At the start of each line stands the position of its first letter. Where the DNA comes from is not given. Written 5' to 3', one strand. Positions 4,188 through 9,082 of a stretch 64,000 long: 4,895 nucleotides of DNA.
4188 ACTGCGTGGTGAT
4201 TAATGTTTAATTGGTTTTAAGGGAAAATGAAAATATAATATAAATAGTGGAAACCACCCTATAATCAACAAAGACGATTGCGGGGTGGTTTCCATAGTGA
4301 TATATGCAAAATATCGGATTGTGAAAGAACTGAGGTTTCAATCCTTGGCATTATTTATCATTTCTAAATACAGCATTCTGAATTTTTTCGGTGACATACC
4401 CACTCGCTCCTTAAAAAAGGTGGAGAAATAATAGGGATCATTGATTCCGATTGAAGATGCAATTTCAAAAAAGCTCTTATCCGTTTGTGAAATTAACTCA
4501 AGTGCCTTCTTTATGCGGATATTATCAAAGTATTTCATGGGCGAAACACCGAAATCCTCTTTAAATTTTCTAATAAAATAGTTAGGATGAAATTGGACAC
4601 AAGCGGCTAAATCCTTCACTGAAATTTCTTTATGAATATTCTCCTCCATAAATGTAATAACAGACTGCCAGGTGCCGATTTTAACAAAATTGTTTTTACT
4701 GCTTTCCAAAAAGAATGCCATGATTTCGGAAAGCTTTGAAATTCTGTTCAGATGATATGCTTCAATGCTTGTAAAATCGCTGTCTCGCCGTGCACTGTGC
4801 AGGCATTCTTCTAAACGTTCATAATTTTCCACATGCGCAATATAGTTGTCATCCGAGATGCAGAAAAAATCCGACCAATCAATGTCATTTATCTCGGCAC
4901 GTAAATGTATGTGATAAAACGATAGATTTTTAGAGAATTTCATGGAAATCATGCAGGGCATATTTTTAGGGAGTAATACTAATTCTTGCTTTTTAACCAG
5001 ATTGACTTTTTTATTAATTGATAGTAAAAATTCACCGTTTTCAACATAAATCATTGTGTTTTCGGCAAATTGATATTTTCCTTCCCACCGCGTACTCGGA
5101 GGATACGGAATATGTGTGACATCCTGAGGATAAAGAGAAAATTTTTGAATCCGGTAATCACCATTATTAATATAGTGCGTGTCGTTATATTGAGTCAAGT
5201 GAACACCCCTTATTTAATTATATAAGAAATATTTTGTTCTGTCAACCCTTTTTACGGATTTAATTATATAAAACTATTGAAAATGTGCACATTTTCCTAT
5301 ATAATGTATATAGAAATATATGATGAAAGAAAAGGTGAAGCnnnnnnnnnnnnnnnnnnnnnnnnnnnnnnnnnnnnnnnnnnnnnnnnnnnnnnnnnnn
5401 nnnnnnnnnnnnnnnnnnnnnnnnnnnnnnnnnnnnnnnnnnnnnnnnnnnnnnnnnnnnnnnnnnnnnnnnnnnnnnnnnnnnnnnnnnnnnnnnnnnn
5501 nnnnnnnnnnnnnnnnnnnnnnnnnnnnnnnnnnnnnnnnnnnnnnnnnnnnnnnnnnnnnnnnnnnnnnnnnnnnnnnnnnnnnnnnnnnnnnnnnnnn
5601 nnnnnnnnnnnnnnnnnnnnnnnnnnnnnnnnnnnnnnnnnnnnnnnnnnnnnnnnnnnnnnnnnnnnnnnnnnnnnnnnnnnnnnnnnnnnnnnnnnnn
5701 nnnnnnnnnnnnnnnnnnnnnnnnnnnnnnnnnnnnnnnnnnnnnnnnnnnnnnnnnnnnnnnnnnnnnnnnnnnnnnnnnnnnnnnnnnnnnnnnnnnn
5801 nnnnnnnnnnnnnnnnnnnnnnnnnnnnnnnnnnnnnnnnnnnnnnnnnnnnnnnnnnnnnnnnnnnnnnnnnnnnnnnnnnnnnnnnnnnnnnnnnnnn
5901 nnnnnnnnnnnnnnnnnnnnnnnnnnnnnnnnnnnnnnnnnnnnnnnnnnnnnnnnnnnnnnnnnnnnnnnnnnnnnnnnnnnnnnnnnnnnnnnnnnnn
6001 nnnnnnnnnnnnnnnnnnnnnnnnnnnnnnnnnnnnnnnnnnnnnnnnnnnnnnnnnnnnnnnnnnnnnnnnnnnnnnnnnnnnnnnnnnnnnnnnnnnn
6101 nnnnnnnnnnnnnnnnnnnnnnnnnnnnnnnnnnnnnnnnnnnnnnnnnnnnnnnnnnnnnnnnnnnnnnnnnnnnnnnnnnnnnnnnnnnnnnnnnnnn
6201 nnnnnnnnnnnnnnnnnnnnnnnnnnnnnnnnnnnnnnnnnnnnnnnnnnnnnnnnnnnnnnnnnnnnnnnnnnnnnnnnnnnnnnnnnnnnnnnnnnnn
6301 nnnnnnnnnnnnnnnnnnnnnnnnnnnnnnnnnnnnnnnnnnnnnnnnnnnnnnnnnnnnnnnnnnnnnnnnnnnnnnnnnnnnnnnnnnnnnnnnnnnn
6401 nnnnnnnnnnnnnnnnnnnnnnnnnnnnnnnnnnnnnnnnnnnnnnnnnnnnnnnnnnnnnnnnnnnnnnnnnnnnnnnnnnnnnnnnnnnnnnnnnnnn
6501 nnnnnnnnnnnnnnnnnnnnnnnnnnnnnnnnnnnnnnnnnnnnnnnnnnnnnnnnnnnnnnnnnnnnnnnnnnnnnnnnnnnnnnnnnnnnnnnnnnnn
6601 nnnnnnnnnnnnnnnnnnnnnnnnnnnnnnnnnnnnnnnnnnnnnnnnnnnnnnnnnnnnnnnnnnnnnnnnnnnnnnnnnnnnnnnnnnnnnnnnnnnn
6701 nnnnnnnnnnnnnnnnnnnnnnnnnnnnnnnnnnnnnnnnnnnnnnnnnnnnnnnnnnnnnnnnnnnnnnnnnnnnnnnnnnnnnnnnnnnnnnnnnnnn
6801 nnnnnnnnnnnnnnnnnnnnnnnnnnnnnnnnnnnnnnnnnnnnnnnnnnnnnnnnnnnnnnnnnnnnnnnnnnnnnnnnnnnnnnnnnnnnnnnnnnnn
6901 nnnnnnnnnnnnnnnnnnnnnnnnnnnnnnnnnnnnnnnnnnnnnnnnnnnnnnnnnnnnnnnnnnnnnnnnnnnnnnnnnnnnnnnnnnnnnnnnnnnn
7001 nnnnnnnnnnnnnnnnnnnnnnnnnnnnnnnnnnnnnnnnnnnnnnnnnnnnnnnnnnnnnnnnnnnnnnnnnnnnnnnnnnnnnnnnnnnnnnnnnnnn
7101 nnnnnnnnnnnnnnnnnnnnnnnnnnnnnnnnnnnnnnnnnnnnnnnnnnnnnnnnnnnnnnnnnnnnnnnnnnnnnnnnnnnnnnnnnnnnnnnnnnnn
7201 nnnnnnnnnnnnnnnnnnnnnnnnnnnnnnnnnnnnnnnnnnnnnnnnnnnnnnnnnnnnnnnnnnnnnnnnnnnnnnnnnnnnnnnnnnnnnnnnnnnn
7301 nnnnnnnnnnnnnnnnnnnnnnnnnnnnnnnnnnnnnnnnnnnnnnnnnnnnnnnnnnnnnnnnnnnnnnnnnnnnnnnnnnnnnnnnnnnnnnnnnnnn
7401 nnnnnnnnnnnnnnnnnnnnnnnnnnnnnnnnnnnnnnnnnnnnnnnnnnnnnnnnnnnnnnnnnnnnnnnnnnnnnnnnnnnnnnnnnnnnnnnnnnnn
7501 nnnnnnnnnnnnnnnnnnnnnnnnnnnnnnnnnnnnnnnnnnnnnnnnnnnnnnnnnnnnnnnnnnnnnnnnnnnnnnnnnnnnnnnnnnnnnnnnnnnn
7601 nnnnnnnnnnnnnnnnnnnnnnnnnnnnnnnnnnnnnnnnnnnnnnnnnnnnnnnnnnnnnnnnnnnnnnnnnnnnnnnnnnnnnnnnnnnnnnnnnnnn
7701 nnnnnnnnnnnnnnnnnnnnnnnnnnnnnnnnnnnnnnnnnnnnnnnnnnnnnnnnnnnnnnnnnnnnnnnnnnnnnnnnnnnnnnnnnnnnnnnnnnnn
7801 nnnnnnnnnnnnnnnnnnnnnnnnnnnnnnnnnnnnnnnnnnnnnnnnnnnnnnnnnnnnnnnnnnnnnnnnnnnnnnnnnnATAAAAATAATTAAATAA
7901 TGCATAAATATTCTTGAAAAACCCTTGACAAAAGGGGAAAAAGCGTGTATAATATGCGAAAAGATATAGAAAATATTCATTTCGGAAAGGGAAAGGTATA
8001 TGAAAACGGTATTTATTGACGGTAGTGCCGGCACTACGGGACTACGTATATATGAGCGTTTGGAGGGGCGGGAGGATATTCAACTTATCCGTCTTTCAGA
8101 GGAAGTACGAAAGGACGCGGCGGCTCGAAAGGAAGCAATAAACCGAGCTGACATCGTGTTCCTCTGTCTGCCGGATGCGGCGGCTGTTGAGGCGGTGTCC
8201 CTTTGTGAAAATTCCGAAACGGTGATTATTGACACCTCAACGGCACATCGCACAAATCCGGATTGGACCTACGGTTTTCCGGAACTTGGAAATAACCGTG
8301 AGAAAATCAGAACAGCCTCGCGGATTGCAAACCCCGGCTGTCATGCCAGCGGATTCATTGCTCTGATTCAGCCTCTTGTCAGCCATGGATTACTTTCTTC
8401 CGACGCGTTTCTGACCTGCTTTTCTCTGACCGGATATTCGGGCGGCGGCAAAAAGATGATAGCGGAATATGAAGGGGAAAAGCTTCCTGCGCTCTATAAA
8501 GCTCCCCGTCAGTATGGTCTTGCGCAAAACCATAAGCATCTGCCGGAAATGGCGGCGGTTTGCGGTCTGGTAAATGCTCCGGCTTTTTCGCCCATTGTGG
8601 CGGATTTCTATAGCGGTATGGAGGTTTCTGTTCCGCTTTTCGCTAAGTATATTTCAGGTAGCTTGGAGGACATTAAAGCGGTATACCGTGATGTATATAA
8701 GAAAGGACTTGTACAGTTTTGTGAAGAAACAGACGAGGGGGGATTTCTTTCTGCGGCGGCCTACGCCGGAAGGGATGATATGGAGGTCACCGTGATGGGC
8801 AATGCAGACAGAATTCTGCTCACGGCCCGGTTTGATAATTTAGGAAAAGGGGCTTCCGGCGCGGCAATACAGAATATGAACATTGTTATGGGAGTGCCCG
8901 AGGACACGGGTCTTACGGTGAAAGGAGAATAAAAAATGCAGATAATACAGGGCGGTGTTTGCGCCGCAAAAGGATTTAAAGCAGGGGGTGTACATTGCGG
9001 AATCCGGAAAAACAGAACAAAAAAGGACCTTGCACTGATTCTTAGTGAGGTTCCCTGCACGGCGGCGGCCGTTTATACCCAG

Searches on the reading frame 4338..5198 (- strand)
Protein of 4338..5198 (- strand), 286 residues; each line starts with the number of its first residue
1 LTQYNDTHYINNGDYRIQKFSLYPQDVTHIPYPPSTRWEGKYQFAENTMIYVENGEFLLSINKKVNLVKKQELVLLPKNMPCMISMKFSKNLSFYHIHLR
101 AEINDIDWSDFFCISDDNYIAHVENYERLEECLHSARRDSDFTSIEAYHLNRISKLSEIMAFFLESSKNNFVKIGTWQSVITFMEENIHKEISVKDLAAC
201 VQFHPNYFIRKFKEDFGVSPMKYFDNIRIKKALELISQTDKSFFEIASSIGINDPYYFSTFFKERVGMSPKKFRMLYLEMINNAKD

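Call 10: search_protein_families(library=ncbifam, proteins=[window:4338-5198:-], max_evalue=0.00001)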
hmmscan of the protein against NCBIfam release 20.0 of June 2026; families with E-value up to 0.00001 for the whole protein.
window:4338-5198:- (286 aa): 19 families
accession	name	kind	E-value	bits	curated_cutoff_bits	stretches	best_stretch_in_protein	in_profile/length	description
NF007860.0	PRK10572.1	equivalog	7.1e-19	67.7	208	1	178-281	186-289/292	arabinose operon transcriptional regulator AraC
NF010028.0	PRK13503.1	equivalog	1.3e-14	54.3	288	1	165-275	164-271/278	HTH-type transcriptional activator RhaS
NF047455.1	TF_Staph_AryK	equivalog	1.7e-14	53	850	1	177-278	159-260/759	transcriptional regulator AryK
TIGR04094.1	adjacent_YSIRK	equivalog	2.5e-14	53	200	1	176-274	286-383/383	YSIRK-targeted surface antigen transcriptional regulator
NF052371.1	TransRegGbdRPseu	equivalog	5.8e-14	51.9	480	1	178-276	228-326/365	choline metabolism transcriptional regulator GbdR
NF049932.1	TranspRegBtr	equivalog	7.3e-14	51.2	900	1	48-273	32-262/531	bacillibactin transport transcriptional regulator Btr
NF007693.0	PRK10371.1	equivalog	1.3e-13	50.8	253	1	178-276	201-299/309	transcriptional regulator MelR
NF047788.1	TransRegPocR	equivalog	5.2e-13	48.9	500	1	179-276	193-290/296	transcriptional regulator PocR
NF006902.0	PRK09393.1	equivalog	2.6e-11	43.3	425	1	177-275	222-320/327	transcriptional regulator FtrA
NF033869.1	viru_reg_Rsp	equivalog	9.1e-11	40.9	400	1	177-277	149-249/701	AraC family transcriptional regulator Rsp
NF010026.0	PRK13501.1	equivalog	3.4e-09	36.3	363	1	185-278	186-279/290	HTH-type transcriptional activator RhaR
TIGR02297.1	HpaA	equivalog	2.9e-08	33.3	274.65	1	230-274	241-285/287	4-hydroxyphenylacetate catabolism regulatory protein HpaA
NF010025.2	PRK13500.1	equivalog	9.7e-08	31.9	525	1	208-276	209-277/282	HTH-type transcriptional activator RhaR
NF007243.0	PRK09685.1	equivalog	1.9e-07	30.8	199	1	172-275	195-300/303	transcriptional regulator FeaR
NF007432.1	PRK09978.1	equivalog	2.9e-06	26.6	500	1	178-275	145-241/274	DNA-binding transcriptional regulator GadX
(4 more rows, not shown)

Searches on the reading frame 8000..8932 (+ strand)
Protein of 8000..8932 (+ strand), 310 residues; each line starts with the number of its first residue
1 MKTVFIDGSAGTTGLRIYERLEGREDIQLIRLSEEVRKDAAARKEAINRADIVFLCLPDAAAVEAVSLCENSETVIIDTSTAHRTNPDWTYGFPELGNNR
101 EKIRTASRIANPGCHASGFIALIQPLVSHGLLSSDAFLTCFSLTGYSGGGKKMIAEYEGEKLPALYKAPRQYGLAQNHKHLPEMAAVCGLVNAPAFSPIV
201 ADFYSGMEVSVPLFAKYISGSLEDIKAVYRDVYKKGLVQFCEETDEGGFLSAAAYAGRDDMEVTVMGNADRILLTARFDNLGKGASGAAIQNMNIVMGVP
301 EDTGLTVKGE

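Call 10: search_protein_families(library=ncbifam, proteins=[window:8000-8932:+], max_evalue=0.00001)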
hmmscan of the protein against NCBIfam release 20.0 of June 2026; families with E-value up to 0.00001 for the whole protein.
window:8000-8932:+ (310 aa): 3 families
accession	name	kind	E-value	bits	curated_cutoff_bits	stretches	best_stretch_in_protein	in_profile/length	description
TIGR01851.1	argC_other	equivalog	2.7e-103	345.5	229.85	1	3-299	3-310/310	N-acetyl-gamma-glutamyl-phosphate reductase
TIGR01850.1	argC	equivalog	5.9e-43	147.4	233.6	1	38-307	56-340/345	N-acetyl-gamma-glutamyl-phosphate reductase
TIGR01296.1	asd_B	equivalog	3.6e-06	26.3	324.2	1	41-159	53-169/339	aspartate-semialdehyde dehydrogenase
